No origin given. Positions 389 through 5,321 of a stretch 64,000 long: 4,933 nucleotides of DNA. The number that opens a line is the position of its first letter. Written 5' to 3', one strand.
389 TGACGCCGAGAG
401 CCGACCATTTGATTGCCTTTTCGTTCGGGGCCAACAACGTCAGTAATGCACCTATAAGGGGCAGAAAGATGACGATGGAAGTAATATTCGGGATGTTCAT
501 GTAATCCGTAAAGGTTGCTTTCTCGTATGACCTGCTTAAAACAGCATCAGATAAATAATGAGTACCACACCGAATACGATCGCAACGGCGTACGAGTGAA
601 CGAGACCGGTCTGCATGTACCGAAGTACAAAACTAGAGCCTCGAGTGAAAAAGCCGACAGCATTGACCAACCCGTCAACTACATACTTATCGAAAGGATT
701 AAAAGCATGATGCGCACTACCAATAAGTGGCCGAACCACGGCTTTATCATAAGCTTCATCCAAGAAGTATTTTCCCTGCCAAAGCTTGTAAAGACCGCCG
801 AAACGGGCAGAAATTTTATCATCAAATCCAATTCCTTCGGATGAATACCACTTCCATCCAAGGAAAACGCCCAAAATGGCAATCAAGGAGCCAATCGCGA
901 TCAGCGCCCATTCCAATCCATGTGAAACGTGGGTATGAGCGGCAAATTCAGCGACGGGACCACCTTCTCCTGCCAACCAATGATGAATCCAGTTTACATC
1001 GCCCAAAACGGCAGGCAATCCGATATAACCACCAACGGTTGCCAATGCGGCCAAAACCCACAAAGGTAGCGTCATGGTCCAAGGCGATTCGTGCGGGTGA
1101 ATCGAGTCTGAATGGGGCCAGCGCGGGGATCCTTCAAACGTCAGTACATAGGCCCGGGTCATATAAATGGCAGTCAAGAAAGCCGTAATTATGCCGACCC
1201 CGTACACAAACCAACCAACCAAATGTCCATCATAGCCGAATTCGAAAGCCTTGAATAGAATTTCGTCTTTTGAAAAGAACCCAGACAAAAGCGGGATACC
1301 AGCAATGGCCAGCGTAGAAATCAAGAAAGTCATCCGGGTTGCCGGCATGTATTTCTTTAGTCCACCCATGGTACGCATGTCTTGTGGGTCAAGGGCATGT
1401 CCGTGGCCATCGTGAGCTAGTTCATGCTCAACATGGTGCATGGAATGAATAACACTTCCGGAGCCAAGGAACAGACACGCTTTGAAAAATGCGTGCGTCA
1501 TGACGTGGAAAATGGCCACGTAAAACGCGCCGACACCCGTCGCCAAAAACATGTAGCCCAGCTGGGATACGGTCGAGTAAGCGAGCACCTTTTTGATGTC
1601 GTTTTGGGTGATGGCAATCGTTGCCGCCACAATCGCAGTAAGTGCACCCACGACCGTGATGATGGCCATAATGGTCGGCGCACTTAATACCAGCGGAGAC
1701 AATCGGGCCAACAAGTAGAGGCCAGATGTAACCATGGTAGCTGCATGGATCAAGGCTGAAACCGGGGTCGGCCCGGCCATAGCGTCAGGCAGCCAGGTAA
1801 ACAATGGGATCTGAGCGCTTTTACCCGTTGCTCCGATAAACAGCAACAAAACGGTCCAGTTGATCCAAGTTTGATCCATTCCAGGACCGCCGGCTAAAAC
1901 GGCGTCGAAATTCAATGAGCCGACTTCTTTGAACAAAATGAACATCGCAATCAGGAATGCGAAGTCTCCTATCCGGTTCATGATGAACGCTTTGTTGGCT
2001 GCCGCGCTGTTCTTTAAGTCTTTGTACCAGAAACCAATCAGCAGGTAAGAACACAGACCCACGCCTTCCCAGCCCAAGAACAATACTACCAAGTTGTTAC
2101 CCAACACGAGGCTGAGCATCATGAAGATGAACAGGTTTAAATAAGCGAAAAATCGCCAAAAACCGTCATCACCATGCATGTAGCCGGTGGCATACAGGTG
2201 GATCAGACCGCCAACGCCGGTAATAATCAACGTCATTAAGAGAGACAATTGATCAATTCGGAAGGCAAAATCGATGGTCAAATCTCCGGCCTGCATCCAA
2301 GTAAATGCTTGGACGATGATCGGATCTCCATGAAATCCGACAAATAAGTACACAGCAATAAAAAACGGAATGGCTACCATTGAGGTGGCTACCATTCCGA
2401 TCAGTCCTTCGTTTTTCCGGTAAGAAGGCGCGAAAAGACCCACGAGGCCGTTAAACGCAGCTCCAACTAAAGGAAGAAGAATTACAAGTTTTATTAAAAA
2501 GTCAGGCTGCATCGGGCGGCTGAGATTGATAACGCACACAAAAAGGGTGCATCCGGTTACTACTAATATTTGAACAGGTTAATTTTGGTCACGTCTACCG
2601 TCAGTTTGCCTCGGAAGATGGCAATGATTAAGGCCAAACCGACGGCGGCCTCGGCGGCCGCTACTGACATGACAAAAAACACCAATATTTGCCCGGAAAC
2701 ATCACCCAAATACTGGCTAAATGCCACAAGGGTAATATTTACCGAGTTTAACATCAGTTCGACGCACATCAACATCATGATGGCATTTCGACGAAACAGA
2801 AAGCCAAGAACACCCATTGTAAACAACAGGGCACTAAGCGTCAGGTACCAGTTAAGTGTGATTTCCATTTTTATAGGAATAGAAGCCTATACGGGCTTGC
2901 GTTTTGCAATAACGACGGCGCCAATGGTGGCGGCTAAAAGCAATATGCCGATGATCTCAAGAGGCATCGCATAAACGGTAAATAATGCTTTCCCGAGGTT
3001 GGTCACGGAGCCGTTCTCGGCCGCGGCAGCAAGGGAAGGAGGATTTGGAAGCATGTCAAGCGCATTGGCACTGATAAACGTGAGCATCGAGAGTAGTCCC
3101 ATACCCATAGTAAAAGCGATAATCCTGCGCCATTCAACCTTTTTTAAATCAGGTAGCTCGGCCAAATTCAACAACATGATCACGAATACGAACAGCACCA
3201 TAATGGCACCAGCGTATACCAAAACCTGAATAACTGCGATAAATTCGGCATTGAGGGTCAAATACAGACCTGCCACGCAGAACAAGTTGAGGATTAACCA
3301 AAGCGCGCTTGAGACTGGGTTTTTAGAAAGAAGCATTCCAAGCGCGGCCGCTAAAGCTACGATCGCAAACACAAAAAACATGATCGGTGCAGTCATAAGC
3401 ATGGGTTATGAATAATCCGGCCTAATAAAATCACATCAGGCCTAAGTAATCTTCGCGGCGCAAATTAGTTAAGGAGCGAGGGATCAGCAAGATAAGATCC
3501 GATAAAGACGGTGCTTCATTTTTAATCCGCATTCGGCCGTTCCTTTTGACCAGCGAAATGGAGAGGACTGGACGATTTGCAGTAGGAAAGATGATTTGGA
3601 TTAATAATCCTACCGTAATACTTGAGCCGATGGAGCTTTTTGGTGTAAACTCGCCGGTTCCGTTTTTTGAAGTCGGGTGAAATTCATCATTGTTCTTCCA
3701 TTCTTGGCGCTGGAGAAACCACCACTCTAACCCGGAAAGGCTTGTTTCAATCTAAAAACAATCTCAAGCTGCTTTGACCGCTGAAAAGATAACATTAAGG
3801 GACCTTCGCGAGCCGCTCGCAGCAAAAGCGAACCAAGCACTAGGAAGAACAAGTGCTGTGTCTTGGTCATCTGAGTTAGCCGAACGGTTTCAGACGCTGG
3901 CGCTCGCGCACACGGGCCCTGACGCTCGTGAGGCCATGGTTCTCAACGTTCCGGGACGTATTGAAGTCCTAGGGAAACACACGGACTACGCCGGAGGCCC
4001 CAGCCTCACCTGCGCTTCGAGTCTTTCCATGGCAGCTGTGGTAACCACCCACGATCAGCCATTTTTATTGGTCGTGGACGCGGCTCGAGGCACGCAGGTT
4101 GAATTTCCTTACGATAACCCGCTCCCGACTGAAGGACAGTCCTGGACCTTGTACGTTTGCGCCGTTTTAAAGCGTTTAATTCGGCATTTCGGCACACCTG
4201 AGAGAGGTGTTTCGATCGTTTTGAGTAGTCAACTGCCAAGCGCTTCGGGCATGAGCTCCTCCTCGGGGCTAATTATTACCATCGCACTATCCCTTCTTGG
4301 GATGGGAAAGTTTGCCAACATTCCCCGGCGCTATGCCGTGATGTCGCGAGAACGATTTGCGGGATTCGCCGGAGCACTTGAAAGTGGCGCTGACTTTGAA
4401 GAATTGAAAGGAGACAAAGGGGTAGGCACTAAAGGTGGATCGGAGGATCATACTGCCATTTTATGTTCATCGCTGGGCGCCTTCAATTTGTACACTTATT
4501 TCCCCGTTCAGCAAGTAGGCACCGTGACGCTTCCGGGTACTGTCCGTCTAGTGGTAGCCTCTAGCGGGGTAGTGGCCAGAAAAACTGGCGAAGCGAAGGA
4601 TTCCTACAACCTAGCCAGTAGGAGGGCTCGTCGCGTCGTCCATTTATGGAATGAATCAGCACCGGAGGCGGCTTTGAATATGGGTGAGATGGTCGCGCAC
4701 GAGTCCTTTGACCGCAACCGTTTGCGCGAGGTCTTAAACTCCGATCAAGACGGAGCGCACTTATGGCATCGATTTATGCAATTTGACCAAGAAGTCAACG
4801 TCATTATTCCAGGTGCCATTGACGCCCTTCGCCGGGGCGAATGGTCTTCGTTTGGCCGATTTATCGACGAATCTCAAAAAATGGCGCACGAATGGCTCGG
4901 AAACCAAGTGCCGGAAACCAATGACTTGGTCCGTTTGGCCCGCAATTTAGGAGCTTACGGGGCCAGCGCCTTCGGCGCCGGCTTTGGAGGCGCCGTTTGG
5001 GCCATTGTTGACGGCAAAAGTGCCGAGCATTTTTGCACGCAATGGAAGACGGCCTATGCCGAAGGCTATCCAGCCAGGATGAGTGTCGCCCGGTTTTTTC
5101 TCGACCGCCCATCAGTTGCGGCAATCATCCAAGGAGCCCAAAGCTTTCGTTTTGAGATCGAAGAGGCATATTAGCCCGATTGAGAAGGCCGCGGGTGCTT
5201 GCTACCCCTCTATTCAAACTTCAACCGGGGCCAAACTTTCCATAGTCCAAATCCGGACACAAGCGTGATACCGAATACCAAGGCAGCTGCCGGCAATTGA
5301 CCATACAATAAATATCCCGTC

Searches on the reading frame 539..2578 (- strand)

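Call 39: search_protein_families(library=pfam, proteins=[window:539-2578:-], max_evalue=0.00001)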
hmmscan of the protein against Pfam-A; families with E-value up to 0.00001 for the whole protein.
window:539-2578:- (680 aa): 3 families
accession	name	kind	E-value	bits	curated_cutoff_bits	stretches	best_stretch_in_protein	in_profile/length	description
PF00361.26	Proton_antipo_M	-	3.1e-82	276.5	21.5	1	161-449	2-280/294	NADH:quinone oxidoreductase/Mrp antiporter, TM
PF00662.26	Proton_antipo_N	-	2.1e-22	79.2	24.5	1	94-144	1-51/51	NADH-Ubiquinone oxidoreductase (complex I), chain 5 N-terminus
PF01010.25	Proton_antipo_C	-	3.2e-06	27.4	26.8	0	491-580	89-179/243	NADH-dehyrogenase subunit F, TMs, (complex I) C-terminus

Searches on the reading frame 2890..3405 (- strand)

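Call 39: search_protein_families(library=pfam, proteins=[window:2890-3405:-], max_evalue=0.00001)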
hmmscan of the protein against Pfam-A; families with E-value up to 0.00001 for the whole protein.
window:2890-3405:- (172 aa): 1 family
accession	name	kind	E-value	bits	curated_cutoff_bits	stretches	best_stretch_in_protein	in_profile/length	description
PF00499.25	Oxidored_q3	-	3.6e-41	140.8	33.2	1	21-166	2-146/146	NADH-ubiquinone/plastoquinone oxidoreductase chain 6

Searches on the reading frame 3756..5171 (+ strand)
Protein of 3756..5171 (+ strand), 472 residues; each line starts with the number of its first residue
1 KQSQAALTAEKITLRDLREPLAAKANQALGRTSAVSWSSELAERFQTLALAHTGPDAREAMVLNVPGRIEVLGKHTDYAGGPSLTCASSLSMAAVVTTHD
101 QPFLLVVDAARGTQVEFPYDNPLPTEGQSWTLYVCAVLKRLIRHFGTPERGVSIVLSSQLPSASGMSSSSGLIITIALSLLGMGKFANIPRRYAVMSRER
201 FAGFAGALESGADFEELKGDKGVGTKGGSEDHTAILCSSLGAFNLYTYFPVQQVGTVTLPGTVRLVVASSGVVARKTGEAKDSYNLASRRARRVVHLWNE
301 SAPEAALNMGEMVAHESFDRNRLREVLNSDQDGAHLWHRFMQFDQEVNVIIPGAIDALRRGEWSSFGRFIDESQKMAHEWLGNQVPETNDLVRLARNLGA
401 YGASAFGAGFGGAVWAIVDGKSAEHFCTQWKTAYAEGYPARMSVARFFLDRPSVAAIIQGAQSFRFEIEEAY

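Call 39: search_protein_families(library=pfam, proteins=[window:3756-5171:+], max_evalue=0.00001)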
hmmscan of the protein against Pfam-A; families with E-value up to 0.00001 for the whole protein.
window:3756-5171:+ (472 aa): 3 families
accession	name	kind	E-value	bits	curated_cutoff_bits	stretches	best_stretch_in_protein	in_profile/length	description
PF08544.19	GHMP_kinases_C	-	1.4e-09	38.7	21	1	354-435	1-84/85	GHMP kinases C terminal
PF10509.15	GalKase_gal_bdg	-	1.1e-08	35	23.1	1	61-97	12-48/49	Galactokinase galactose-binding signature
PF00288.32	GHMP_kinases_N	-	6.5e-07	29.9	22.3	1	133-183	2-49/87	GHMP kinases N terminal domain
